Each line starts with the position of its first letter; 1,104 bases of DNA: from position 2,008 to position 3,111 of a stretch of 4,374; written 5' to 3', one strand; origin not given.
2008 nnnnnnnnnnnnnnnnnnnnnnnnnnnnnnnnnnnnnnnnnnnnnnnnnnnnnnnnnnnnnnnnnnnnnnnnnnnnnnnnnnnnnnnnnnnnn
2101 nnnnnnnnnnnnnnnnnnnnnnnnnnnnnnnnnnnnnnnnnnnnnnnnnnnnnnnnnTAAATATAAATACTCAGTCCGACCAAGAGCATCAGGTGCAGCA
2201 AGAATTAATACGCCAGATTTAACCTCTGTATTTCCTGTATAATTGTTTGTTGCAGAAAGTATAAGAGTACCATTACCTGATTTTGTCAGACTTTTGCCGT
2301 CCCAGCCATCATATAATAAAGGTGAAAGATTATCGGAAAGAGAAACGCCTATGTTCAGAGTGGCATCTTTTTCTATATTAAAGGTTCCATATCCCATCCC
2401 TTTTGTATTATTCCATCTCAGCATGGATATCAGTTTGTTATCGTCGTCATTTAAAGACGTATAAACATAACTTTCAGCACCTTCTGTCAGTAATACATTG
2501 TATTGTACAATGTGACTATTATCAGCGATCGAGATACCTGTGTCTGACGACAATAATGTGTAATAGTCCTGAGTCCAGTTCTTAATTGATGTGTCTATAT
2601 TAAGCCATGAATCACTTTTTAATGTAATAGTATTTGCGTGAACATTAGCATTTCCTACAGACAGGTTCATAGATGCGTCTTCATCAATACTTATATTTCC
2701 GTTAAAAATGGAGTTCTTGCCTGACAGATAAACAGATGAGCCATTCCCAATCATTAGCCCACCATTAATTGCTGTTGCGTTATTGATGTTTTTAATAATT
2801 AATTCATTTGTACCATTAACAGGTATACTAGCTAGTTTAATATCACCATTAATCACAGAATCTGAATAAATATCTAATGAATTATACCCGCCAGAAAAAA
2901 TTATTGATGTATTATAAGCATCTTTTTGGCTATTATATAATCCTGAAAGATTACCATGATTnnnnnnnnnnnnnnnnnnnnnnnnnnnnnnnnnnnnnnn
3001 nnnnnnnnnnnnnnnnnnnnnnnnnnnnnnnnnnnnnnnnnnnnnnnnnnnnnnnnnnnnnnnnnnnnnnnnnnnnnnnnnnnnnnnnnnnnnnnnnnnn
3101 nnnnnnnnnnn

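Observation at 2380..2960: Sharp compositional mosaic inside the passenger domain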

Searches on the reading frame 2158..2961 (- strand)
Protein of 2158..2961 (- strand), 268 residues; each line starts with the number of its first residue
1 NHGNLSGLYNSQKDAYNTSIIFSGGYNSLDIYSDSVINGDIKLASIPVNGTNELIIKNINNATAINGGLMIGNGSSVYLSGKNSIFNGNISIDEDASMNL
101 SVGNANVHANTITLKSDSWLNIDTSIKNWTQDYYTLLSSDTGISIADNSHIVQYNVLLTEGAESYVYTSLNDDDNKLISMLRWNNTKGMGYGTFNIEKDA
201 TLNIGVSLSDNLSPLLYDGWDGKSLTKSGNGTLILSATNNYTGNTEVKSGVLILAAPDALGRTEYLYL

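Call 26: search_dna_similar(query=window:2167-2961:-, collection=plasmids, mode=protein, max_rows=40, rows=spread)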
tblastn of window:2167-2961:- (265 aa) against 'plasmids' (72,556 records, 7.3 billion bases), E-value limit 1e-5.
Records with a match: 372; places in all: 374; records where one place covers at least 80% of the query: 359.
Best place of each record, by identity: >=99% 191; 95-99% 35; 80-90% 1; 60-80% 1; <60% 144.
By first word of the organism name: Escherichia 241; Shigella 110; Salmonella 12; Brucella 3; Caballeronia 3; Ensifer 1; Enterobacteriaceae 1; Cupriavidus 1.
By predicted mobility (MOB-suite, as given by PLSDB): mobilizable 172; conjugative 122; non-mobilizable 78.
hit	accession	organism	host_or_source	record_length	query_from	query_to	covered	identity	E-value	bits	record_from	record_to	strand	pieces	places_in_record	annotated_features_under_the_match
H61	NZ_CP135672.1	Escherichia coli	-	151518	1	265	100%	100.0%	2e-156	488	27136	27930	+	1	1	none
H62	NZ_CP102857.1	Escherichia coli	Gallus gallus (chicken),mixed ...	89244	1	265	100%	100.0%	4e-156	487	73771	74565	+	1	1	autotransporter outer membrane beta-barrel domain-containing protein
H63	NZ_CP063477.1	Escherichia coli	chicken meat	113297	1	265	100%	100.0%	4e-156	487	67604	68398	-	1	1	autotransporter outer membrane beta-barrel domain-containing protein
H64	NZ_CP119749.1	Escherichia coli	chicken,pure culture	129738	1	265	100%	100.0%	4e-156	487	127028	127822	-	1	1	autotransporter outer membrane beta-barrel domain-containing protein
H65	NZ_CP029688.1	Escherichia coli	single strain,air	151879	1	265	100%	100.0%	4e-156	487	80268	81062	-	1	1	none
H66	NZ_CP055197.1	Shigella flexneri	Shatin WWTPs_10 WWTPs effluent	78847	1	265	100%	100.0%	4e-156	487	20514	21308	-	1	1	autotransporter outer membrane beta-barrel domain-containing protein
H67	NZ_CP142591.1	Escherichia coli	mixed culture,Sika deer feces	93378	1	265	100%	100.0%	4e-156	487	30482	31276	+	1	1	autotransporter outer membrane beta-barrel domain-containing protein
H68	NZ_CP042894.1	Escherichia coli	food,raw milk cheese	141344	1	265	100%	100.0%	4e-156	487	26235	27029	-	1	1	autotransporter outer membrane beta-barrel domain-containing protein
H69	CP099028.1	Escherichia coli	culture,Pooled faeces sample collected ...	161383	1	265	100%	100.0%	5e-156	487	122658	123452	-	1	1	autotransporter outer membrane beta-barrel domain-containing protein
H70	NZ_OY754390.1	Escherichia coli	broiler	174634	1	265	100%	100.0%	7e-156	486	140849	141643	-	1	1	autotransporter outer membrane beta-barrel domain-containing protein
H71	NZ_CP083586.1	Escherichia coli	culture,meat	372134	1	265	100%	99.6%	9e-156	486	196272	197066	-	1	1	autotransporter outer membrane beta-barrel domain-containing protein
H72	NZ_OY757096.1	Escherichia coli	broiler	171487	1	265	100%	99.6%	2e-155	485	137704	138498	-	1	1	autotransporter outer membrane beta-barrel domain-containing protein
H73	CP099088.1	Escherichia coli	culture,Pooled faeces sample collected ...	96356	1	265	100%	99.6%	3e-155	484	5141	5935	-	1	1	autotransporter outer membrane beta-barrel domain-containing protein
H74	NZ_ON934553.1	Escherichia coli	-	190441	1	265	100%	99.6%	4e-155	484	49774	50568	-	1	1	autotransporter outer membrane beta-barrel domain-containing protein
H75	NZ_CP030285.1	Escherichia coli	Broiler chicken farm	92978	1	265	100%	99.2%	6e-155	484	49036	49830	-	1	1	autotransporter outer membrane beta-barrel domain-containing protein | hypothetical protein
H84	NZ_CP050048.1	Escherichia coli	broiler chicken,cell culture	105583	1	265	100%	97.4%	1e-144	454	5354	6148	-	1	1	autotransporter outer membrane beta-barrel domain-containing protein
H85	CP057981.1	Escherichia coli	culture,Pooled sheep faecal samples ...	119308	17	263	93%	40.1%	4e-46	171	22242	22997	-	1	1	autotransporter outer membrane beta-barrel domain-containing protein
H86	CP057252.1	Escherichia coli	culture,Pooled cattle faecal samples ...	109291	19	260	91%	39.8%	9e-34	136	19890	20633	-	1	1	autotransporter outer membrane beta-barrel domain-containing protein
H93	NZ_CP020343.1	Shigella flexneri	Homo sapiens,cell culture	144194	19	263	92%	37.1%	8e-31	127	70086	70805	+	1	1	icsA: outer membrane autotransporter IcsA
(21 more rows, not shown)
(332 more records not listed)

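Call 27: get_annotated_region(hit=H93, flank=3500)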
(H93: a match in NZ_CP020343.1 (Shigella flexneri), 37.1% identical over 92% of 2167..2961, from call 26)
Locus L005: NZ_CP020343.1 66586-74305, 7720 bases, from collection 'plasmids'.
description: Shigella flexneri 1a strain 0439 plasmid unnamed1, complete sequence
organism: Shigella flexneri (NCBI taxid 374923)
taxonomy: Bacteria; Pseudomonadota; Gammaproteobacteria; Enterobacterales; Enterobacteriaceae; Shigella; Shigella flexneri
host: -; source: Homo sapiens,cell culture; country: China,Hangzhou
typing (MOB-suite, as given by PLSDB): mobilizable; replicon IncFIA; relaxase MOBF,MOBF,MOBP
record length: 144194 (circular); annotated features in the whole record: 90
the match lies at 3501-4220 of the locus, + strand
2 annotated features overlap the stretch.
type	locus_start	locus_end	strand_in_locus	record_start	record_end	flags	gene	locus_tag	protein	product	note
CDS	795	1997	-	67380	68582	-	virA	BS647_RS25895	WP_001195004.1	alpha-tubulin-specific protease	-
CDS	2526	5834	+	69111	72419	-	icsA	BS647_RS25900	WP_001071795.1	outer membrane autotransporter IcsA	-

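Call 28: get_annotated_region(hit=H85, flank=3500)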
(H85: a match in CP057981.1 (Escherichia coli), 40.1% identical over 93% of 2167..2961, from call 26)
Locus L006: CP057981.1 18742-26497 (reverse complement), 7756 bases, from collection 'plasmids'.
description: Escherichia coli strain RHB06-C20 plasmid pRHB06-C20_2, complete sequence
organism: Escherichia coli (NCBI taxid 562)
taxonomy: Bacteria; Pseudomonadota; Gammaproteobacteria; Enterobacterales; Enterobacteriaceae; Escherichia; Escherichia coli
host: -; source: culture,Pooled sheep faecal samples collected from floor of farm; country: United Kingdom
typing (MOB-suite, as given by PLSDB): conjugative; replicon IncFIA,IncFIC; relaxase MOBF; mating-pair formation MPF_F
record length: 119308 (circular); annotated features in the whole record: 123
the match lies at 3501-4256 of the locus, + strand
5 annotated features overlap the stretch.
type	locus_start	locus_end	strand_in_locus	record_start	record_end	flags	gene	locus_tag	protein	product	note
CDS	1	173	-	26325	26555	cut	-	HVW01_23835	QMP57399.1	IS66 family insertion sequence element accessory protein TnpB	-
CDS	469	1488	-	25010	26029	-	-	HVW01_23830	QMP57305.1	IS110-like element ISEc11 family transposase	-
CDS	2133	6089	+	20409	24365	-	-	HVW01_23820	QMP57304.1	autotransporter outer membrane beta-barrel domain-containing protein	-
CDS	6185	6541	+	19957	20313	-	-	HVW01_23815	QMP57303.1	response regulator transcription factor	-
CDS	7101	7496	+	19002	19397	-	-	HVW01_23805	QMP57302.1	plasmid partitioning/stability family protein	-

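Call 29: get_annotated_region(hit=H86, flank=3500)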
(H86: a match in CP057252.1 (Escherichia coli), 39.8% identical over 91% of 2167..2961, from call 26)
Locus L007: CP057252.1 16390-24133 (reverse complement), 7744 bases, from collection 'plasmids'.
description: Escherichia coli strain RHB31-C19 plasmid pRHB31-C19_3, complete sequence
organism: Escherichia coli (NCBI taxid 562)
taxonomy: Bacteria; Pseudomonadota; Gammaproteobacteria; Enterobacterales; Enterobacteriaceae; Escherichia; Escherichia coli
host: -; source: culture,Pooled cattle faecal samples collected from floor of farm; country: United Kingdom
typing (MOB-suite, as given by PLSDB): conjugative; replicon IncFIA,IncFII,rep_cluster_2244; relaxase MOBF; mating-pair formation MPF_F
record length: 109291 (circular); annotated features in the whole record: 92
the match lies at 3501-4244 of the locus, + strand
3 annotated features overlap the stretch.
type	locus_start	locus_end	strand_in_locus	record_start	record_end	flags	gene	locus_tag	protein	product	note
CDS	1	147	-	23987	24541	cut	-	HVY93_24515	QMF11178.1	fimbrial protein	-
CDS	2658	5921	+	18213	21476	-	-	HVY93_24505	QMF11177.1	autotransporter outer membrane beta-barrel domain-containing protein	-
CDS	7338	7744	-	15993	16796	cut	-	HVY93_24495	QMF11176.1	hypothetical protein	-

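Call 45: find_homologous_proteins(query=window:2158-2961:-, max_evalue=0.00001)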
Query window:2158-2961:- (268 aa): 8 proteins with E <= 0.00001 among 652 candidates.
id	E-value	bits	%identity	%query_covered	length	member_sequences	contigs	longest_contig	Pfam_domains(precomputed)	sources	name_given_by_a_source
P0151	9.6e-164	561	100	100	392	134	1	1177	PF12951.14,PF22364.2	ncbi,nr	ncbi:autotransporter-associated beta strand repeat-containing protein, partial [Escherichia coli]|nr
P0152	1.1e-116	407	100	72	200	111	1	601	PF12951.14,PF22364.2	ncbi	ncbi:TPA: autotransporter-associated beta strand repeat-containing protein, partial [Escherichia col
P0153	1.2e-101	358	99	68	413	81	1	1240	PF22364.2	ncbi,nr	ncbi:autotransporter outer membrane beta-barrel domain-containing protein, partial [Escherichia coli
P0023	1.6e-50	190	100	38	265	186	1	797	-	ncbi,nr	ncbi:TPA: autotransporter outer membrane beta-barrel domain-containing protein, partial [Escherichia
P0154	7.1e-33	132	71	37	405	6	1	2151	PF18883.7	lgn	-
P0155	5.1e-23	100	100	20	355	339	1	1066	PF12951.14,PF03212.21,PF18883.7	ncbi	ncbi:autotransporter outer membrane beta-barrel domain-containing protein, partial [Escherichia coli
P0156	9.4e-22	96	100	20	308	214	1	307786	-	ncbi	ncbi:autotransporter outer membrane beta-barrel domain-containing protein, partial [Escherichia coli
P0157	7.7e-11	60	48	26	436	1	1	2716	PF12951.14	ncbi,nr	ncbi:hypothetical protein AGMMS50256_38050 [Betaproteobacteria bacterium]|nr:hypothetical protein AG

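Call 47: find_related_loci(query=A1, collection=genome_contigs, flank=4500)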
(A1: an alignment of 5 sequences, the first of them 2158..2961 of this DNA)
Query A1 (268 aa) in genome_contigs; peptide patterns used: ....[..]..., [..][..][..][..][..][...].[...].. (x = any residue, [..] = any of these).
150 stretches matched a pattern; 130 encode a relative of the query (tblastn E <= 1e-3); the best 80 are kept; 76 distinct loci.
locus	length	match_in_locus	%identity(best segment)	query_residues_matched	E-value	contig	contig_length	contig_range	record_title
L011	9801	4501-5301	40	7-268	4e-51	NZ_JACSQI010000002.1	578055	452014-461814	Escherichia whittamii strain Sa2BVA5 NODE_2_length_578055_cov_7.746463, whole genome shotgun sequence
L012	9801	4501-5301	40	7-268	4e-51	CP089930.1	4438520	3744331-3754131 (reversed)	Escherichia coli strain E69 chromosome, complete genome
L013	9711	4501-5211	40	18-263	2e-36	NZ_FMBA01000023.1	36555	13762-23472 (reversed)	Gilliamella intestini strain R-53144, whole genome shotgun sequence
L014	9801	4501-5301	40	7-268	3e-51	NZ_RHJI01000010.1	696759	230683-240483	Escherichia sp. E1V33 1V33_10_consensus, whole genome shotgun sequence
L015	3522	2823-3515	40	27-263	9e-30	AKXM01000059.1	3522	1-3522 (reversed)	Enterobacter sp. Ag1 Contig61, whole genome shotgun sequence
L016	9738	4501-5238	33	9-263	2e-28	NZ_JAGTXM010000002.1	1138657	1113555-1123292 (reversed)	Citrobacter amalonaticus strain ku-bf3 scaffold_1, whole genome shotgun sequence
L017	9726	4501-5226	34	9-263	1e-27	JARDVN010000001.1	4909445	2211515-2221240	Citrobacter amalonaticus strain AUH_CA_2023_1 contig_2, whole genome shotgun sequence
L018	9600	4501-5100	33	55-263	3e-23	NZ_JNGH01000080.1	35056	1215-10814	Trabulsiella odontotermitis strain 01 SAMPLE01_CONTIG_98, whole genome shotgun sequence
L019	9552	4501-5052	35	90-260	4e-17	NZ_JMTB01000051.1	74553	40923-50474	Trabulsiella guamensis ATCC 49490 GTGU.assembly.051, whole genome shotgun sequence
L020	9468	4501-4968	33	104-260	9e-16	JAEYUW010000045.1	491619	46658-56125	MAG: Verrucomicrobia bacterium isolate OH_CBlB_183 k127_712875, whole genome shotgun sequence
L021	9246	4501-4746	44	181-261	3e-15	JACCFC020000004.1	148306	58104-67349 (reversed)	Neisseriaceae bacterium TC5R-5 Scaffold4, whole genome shotgun sequence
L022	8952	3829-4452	32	38-261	4e-15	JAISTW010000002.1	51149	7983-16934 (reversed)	MAG: Desulfovibrio sp. isolate Md513_bin41 k119_290784, whole genome shotgun sequence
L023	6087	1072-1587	32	95-268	4e-15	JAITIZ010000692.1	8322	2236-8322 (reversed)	MAG: Planctomycetaceae bacterium isolate Pcl387_bin141 k119_1580116, whole genome shotgun sequence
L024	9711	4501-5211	34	19-263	3e-29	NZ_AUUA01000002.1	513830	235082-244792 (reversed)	Leminorella grimontii ATCC 33999 = DSM 5078 G544DRAFT_scaffold00002.2_C, whole genome shotgun sequence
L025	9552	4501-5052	32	72-260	9e-15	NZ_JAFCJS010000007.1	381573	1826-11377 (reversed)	Bradyrhizobium liaoningense strain SZCCT0400 NODE_7, whole genome shotgun sequence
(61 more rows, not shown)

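Call 56: get_annotated_region(hit=H84, flank=3200)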
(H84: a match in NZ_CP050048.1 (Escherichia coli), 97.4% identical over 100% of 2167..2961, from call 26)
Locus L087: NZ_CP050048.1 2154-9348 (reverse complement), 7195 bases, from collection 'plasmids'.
description: Escherichia coli strain 90-1 plasmid pCD90-1-1, complete sequence
organism: Escherichia coli (NCBI taxid 562)
taxonomy: Bacteria; Pseudomonadota; Gammaproteobacteria; Enterobacterales; Enterobacteriaceae; Escherichia; Escherichia coli
host: -; source: broiler chicken,cell culture; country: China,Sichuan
typing (MOB-suite, as given by PLSDB): mobilizable; replicon IncI-gamma/K1; relaxase MOBP
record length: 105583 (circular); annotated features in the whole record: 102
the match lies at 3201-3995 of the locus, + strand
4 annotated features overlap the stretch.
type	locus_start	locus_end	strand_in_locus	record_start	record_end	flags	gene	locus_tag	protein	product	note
CDS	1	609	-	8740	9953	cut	-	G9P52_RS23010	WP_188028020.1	IS3 family transposase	-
CDS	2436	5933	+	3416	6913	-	-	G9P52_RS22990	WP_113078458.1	autotransporter outer membrane beta-barrel domain-containing protein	GO:0046819 - protein secretion by the type V secretion system [Evidence IEA]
CDS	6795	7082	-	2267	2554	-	-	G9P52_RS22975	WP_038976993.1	type II toxin-antitoxin system RelE/ParE family toxin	GO:0030541 - plasmid partitioning [Evidence IEA]; GO:0051290 - protein heterotetramerization [Evidence IEA]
CDS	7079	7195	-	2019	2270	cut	-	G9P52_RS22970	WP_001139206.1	type II toxin-antitoxin system Phd/YefM family antitoxin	GO:0045927 - positive regulation of growth [Evidence IEA]; GO:0006355 - regulation of DNA-templated transcription ...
